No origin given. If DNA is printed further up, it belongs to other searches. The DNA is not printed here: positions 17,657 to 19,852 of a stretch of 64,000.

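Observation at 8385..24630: Seven-gene tandem SusC/SusD locus in which every accessory gene is a fasciclin (FAS1)-domain lipoprotein, with no CAZyme or regulator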

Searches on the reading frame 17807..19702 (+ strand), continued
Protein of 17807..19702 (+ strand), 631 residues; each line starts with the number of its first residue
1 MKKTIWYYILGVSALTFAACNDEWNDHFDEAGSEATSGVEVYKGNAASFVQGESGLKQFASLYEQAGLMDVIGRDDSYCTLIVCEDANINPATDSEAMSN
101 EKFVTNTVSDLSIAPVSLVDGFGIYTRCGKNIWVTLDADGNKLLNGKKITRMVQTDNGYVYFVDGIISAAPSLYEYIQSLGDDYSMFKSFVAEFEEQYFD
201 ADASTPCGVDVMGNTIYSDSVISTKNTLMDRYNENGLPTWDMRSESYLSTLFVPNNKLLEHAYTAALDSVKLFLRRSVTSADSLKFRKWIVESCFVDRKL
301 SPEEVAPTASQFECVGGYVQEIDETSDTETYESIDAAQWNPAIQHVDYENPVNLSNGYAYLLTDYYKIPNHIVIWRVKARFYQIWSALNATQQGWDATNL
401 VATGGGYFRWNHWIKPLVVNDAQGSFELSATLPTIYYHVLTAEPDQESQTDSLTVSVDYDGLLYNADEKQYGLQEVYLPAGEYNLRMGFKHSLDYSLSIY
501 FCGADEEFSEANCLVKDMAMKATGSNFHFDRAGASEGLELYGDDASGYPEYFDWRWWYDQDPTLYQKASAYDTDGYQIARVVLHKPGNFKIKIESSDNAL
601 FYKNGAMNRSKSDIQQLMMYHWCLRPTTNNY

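Call 83: search_protein_families(library=pfam, proteins=[L077:18405-21770:+, L081:18666-19958:+, L076:18531-19325:+, L073:19358-20956:-, L076:19322-20884:-, L085:18939-20480:-, L073:18630-19529:-, L085:20655-21755:-, L081:19909-21327:-, L075:17488-18960:-], max_evalue=0.001)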
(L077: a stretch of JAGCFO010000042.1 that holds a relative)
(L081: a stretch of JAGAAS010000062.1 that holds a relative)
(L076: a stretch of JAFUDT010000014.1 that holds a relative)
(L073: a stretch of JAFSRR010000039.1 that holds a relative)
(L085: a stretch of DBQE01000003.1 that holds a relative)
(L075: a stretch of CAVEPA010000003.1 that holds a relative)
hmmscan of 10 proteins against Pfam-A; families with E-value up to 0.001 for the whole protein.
L077:18405-21770:+ (1122 aa): 3 families
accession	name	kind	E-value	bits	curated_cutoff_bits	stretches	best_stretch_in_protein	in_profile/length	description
PF13402.12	Peptidase_M60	-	8.7e-18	65.3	25.8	1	549-806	9-274/275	Peptidase M60, enhancin and enhancin-like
PF18630.7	Peptidase_M60_C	-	5e-15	55.9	26.2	1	896-957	2-63/65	Peptidase M60 C-terminal domain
PF14200.12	RicinB_lectin_2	-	2.3e-07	31.8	25.6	0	250-310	3-69/89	Ricin-type beta-trefoil lectin domain-like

L081:18666-19958:+ (430 aa): 2 families
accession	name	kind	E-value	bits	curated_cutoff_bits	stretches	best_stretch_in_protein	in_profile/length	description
PF13088.12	BNR_2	-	5.2e-42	144.5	31.4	1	83-374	1-271/277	BNR repeat-like domain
PF24067.1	Beta-prop_BT_1020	-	8.9e-05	22.6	27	0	67-126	44-102/236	BT_1020-like, N-terminal beta propeller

L076:18531-19325:+ (264 aa): 0 families

L073:19358-20956:- (532 aa): 2 families
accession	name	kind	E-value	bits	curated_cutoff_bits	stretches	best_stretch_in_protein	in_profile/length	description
PF02518.31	HATPase_c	-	4.3e-29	101.6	26.4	1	419-531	1-109/111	Histidine kinase-, DNA gyrase B-, and HSP90-like ATPase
PF00512.31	HisKA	-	2.6e-14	53.5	26.9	1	304-371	1-65/66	His Kinase A (phospho-acceptor) domain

L076:19322-20884:- (520 aa): 2 families
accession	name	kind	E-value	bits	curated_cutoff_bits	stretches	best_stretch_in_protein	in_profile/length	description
PF02518.31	HATPase_c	-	2e-27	96.2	26.4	1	408-518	2-108/111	Histidine kinase-, DNA gyrase B-, and HSP90-like ATPase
PF00512.31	HisKA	-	5e-13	49.3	26.9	1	292-358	1-64/66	His Kinase A (phospho-acceptor) domain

L085:18939-20480:- (513 aa): 2 families
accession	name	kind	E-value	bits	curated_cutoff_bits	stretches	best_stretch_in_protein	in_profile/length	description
PF02518.31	HATPase_c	-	7.4e-26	91.2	26.4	1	398-508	2-109/111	Histidine kinase-, DNA gyrase B-, and HSP90-like ATPase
PF00512.31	HisKA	-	2e-12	47.4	26.9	1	283-346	1-61/66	His Kinase A (phospho-acceptor) domain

L073:18630-19529:- (299 aa): 2 families
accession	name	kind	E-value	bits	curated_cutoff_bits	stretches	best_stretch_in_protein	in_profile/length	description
PF00072.30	Response_reg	-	3.9e-26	91.9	30.2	1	70-178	2-110/111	Response regulator receiver domain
PF00486.34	Trans_reg_C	-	1.9e-17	63.5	26.2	1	218-289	4-77/77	Transcriptional regulatory protein, C terminal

L085:20655-21755:- (366 aa): 3 families
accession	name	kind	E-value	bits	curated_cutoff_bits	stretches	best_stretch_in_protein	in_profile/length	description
PF03764.24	EFG_IV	-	4.9e-30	104.2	24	2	185-264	41-120/121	Elongation factor G, domain IV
PF00679.30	EFG_C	-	1.8e-26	92.4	27.9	1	268-353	2-88/89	Elongation factor G C-terminus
PF14492.12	EFG_III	-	8.6e-14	51.8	27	1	42-106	1-65/75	Elongation Factor G, domain III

L081:19909-21327:- (472 aa): 0 families

L075:17488-18960:- (490 aa): 2 families
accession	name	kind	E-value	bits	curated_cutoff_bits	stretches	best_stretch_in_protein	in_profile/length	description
PF02518.31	HATPase_c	-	1.9e-27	96.3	26.4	1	374-486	2-109/111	Histidine kinase-, DNA gyrase B-, and HSP90-like ATPase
PF00512.31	HisKA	-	6.7e-15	55.3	26.9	1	258-322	1-62/66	His Kinase A (phospho-acceptor) domain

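Call 91: search_protein_representatives(alignment_id=A1)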
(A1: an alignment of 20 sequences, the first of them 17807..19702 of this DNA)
Query: 20 sequences, 600 profile positions. Proteins with E-value up to 0.001 (for the whole library): 896; up to 1e-10: 378; up to 1e-30: 85. The best 150 are listed.
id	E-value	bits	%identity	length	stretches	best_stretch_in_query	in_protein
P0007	1.9e-286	968.3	-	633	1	1-600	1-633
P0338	1.8e-241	819.8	-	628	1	10-600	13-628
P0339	5.2e-232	788.5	-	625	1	9-600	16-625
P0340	4.0e-215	732.8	-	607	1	9-600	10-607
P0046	1.5e-190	651.6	-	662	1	6-600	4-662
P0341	4.8e-183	626.8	-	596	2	226-600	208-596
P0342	1.7e-163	562.2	-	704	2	2-555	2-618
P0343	3.8e-159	547.9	-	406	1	8-401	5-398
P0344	1.2e-137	476.9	-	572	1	4-600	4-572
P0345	1.1e-136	473.7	-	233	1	368-600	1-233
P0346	7.4e-130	451.1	-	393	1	247-600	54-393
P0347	2.3e-123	429.7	-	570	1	17-600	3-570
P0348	3.9e-122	425.6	-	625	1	5-600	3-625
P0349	3.8e-118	412.5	-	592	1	2-600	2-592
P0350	2.9e-114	399.6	-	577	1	12-600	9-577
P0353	2.0e-98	347.3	-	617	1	10-600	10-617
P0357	2.5e-81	290.9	-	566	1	4-600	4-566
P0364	7.8e-74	266.1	-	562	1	1-600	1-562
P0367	6.6e-66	240.0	-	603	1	5-600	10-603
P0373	6.2e-60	220.2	-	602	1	1-600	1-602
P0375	1.9e-58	215.4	-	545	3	5-298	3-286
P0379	3.4e-54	201.3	-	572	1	1-564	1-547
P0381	1.9e-52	195.5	-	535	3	11-295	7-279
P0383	3.1e-51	191.5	-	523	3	9-299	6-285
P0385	2.5e-48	181.9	-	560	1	8-508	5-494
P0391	2.1e-44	169.0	-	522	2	5-297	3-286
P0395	8.9e-41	157.0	-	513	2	6-301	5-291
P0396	1.6e-40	156.1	-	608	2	9-390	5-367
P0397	5.9e-39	151.0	-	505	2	8-294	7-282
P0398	6.5e-39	150.8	-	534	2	7-264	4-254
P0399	2.3e-38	149.0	-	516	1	6-344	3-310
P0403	1.0e-36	143.5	-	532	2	8-293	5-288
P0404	1.6e-36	142.9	-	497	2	12-301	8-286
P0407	1.2e-35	140.0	-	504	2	9-299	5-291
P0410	6.1e-35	137.7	-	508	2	8-297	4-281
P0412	3.3e-34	135.3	-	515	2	4-296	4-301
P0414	2.6e-33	132.3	-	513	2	11-299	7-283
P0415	9.2e-33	130.5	-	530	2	8-297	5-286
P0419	1.8e-31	126.2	-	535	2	7-290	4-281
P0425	2.0e-29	119.5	-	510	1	7-330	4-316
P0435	8.1e-26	107.6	-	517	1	10-369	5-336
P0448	2.6e-24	102.6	-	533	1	5-279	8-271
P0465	7.0e-22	94.6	-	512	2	9-291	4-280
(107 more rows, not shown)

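Call 92: list_cluster_members(proteins=[P0344, P0348, P0353, P0357, P0364, P0367, P0373, P0379, P0385, P0396])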
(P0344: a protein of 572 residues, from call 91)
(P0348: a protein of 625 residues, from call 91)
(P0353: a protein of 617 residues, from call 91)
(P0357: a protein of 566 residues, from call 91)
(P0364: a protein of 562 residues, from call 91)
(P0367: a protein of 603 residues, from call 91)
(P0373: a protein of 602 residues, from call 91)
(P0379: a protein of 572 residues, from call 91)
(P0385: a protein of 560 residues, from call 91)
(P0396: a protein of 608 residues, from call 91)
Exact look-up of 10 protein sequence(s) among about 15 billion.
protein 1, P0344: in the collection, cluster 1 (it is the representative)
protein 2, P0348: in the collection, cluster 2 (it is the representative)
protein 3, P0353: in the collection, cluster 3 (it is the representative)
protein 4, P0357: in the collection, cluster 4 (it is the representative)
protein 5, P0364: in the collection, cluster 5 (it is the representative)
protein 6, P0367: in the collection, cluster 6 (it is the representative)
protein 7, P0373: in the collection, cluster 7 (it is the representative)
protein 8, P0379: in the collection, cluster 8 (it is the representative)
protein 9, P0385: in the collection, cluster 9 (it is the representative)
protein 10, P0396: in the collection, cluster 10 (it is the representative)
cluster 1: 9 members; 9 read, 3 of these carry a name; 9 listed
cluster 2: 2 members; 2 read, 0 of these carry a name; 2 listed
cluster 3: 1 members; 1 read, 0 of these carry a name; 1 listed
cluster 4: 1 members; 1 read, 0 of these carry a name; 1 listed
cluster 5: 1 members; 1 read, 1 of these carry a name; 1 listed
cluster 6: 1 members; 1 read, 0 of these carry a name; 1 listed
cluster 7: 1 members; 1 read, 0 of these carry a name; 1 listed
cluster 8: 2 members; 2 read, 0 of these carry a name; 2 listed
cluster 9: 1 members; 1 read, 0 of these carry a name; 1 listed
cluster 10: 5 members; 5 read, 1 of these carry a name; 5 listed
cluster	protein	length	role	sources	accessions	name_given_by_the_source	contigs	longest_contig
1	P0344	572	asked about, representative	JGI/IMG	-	hypothetical protein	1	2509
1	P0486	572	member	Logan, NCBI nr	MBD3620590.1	hypothetical protein [Sunxiuqinia sp.]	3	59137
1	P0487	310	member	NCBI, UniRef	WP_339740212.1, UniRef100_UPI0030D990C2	hypothetical protein, partial [uncultured Sunxiuqinia sp.] | hypothetical protein n=1 Tax=uncultured Sunxiuqinia sp. TaxID=1573825 RepID=UPI0030D990C2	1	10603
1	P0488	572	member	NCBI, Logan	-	-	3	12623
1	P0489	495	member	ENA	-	-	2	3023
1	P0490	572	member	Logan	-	-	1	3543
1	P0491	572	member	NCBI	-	-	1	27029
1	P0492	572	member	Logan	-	-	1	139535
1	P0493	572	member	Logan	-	-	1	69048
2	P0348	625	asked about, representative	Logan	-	-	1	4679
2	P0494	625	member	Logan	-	-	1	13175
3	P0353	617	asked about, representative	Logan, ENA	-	-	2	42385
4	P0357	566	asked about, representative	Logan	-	-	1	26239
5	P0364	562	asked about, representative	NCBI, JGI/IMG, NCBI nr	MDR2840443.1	MAG: hypothetical protein LBV75_04170 [Paludibacter sp.] | hypothetical protein | hypothetical protein [Paludibacter sp.]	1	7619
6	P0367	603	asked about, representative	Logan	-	-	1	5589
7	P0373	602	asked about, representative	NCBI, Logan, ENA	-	-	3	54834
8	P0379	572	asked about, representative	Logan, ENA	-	-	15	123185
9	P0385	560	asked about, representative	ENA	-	-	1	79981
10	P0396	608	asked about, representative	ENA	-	-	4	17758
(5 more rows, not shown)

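Call 93: list_cluster_members(proteins=[P0375, P0381, P0391, P0395, P0403, P0412, P0425, P0435, P0448, P0465])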
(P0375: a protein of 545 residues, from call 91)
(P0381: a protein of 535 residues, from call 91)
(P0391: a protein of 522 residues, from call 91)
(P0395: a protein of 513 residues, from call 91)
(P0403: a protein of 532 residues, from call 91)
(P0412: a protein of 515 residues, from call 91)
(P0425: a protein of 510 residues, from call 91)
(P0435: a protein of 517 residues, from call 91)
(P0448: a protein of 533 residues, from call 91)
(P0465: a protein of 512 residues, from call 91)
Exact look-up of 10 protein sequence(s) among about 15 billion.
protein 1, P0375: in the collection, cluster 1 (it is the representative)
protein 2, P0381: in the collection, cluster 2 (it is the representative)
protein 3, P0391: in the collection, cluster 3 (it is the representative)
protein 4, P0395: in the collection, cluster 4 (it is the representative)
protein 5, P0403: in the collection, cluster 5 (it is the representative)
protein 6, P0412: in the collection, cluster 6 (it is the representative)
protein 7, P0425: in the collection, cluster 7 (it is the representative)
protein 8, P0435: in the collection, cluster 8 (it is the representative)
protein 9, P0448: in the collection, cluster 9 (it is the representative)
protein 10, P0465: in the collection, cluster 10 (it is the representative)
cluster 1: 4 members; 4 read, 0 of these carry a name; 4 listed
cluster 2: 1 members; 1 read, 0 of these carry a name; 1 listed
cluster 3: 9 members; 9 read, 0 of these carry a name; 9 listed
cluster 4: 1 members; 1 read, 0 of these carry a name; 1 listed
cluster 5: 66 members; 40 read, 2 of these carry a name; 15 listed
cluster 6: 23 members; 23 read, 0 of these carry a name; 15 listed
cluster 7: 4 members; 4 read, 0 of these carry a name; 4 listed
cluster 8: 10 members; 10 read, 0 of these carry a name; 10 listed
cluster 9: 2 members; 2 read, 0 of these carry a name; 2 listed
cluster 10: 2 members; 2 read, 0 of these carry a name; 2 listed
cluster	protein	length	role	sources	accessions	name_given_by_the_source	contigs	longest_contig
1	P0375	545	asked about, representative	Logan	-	-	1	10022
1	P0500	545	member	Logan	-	-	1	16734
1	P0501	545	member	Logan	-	-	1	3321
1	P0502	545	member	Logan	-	-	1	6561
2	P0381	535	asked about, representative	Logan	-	-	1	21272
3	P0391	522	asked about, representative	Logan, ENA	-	-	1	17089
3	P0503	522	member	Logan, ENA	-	-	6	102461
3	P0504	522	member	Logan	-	-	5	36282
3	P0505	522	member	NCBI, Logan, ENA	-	-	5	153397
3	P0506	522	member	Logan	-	-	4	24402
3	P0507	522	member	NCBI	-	-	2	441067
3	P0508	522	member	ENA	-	-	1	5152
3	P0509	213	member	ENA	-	-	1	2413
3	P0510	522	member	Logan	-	-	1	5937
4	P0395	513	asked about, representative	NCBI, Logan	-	-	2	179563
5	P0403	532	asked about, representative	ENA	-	-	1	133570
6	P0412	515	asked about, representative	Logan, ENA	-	-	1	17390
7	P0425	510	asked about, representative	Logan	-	-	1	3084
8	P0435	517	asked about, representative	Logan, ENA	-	-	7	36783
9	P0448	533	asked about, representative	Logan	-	-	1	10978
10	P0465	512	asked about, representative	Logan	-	-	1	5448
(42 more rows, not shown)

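Call 97: list_cluster_members(proteins=[P0383, P0397, P0398, P0399, P0404, P0407, P0410, P0414, P0415, P0419])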
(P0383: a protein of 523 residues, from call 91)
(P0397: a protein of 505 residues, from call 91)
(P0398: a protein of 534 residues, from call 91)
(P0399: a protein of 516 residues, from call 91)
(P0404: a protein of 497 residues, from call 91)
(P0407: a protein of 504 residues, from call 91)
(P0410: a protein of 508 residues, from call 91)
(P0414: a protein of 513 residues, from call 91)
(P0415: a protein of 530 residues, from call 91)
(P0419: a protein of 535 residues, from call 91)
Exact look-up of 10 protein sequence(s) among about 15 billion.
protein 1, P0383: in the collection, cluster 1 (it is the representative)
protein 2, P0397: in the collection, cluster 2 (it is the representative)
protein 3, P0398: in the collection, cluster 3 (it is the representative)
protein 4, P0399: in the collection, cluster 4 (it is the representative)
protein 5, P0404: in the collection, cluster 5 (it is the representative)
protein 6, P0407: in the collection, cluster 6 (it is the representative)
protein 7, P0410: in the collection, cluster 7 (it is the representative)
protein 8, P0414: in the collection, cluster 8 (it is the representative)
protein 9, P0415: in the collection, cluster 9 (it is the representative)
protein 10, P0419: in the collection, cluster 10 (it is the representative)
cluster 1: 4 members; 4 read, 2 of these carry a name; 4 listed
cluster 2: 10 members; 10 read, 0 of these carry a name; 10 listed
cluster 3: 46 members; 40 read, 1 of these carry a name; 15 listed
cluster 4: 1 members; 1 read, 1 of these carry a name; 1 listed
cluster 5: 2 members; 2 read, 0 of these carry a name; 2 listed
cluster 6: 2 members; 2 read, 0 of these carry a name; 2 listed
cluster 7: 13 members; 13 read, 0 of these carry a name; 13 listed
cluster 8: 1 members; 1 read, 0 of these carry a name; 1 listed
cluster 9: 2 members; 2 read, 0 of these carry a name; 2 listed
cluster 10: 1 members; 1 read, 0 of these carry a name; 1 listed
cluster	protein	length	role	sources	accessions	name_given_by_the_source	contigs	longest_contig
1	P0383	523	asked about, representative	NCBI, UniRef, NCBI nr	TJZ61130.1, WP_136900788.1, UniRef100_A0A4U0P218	fasciclin domain-containing protein [Sphingobacterium olei] | Fasciclin domain-containing protein n=1 Tax=Sphingobacterium olei TaxID=2571155 ...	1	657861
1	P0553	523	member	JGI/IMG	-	uncharacterized surface protein with fasciclin (FAS1) repeats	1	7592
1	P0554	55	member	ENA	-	-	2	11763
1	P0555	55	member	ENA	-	-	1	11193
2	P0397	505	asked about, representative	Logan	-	-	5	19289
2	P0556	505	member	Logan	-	-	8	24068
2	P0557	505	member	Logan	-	-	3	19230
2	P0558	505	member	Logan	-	-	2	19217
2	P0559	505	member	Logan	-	-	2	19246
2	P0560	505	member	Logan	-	-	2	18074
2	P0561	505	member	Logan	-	-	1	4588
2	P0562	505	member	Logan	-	-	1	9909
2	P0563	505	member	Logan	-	-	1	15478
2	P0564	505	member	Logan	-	-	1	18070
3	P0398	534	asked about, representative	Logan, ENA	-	-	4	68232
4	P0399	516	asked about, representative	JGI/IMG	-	uncharacterized surface protein with fasciclin (FAS1) repeats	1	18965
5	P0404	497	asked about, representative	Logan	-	-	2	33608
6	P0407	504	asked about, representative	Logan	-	-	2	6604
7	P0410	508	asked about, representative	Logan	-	-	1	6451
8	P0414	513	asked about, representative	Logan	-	-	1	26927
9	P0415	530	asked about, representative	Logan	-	-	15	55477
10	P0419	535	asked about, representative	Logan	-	-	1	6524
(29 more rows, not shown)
